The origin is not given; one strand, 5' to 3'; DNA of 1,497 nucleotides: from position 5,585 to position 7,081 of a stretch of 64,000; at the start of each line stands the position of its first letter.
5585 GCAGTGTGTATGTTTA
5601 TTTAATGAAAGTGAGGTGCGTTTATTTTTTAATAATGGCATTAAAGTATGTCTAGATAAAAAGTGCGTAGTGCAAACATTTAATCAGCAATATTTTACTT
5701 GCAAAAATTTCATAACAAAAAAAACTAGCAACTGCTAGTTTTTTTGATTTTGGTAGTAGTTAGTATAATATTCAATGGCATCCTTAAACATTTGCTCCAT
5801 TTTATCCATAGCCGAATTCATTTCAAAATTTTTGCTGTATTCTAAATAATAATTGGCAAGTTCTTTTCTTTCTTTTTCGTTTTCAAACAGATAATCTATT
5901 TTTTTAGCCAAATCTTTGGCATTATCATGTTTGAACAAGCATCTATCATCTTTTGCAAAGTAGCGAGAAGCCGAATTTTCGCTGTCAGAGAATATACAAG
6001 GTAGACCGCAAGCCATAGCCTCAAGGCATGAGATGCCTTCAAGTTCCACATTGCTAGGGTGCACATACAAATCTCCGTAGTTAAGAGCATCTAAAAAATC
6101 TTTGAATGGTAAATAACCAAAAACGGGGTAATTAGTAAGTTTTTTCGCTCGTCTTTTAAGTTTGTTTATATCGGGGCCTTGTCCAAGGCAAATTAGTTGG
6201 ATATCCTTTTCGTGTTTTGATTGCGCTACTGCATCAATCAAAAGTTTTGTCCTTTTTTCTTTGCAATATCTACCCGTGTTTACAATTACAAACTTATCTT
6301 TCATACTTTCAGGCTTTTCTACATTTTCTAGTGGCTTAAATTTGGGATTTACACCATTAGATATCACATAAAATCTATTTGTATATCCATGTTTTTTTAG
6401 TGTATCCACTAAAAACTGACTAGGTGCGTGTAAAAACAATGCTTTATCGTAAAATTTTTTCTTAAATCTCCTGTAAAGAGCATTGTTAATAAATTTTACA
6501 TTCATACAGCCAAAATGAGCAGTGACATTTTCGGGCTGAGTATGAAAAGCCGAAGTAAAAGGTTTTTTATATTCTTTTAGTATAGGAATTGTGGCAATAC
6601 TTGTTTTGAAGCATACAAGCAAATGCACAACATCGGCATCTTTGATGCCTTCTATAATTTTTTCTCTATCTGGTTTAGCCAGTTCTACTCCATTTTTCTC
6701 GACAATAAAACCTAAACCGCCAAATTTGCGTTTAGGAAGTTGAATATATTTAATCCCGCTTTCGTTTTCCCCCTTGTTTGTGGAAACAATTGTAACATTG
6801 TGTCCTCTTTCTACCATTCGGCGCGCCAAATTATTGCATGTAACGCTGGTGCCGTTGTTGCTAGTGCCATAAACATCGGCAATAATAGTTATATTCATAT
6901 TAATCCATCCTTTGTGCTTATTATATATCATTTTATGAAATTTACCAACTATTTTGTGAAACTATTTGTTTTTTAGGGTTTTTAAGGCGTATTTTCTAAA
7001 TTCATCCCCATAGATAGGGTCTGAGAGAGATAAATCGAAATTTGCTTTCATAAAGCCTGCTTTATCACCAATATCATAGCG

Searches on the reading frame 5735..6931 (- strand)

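Call 61: search_protein_families(library=pfam, proteins=[window:5735-6931:-], max_evalue=0.00001)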
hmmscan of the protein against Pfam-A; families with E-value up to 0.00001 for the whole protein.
window:5735-6931:- (398 aa): 4 families
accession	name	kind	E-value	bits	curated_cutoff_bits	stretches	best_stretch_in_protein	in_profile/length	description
PF00534.26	Glycos_transf_1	-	4.7e-29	101.6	26.4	1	204-361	6-168/172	Glycosyl transferases group 1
PF13692.12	Glyco_trans_1_4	-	3.6e-21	76.3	27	1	214-351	2-142/142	Glycosyl transferases group 1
PF13439.12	Glyco_transf_4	-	1.6e-15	58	28.5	1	26-197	2-169/170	Glycosyltransferase Family 4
PF13524.12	Glyco_trans_1_2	-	2.2e-08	34.6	25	1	229-360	3-123/144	Glycosyl transferase-like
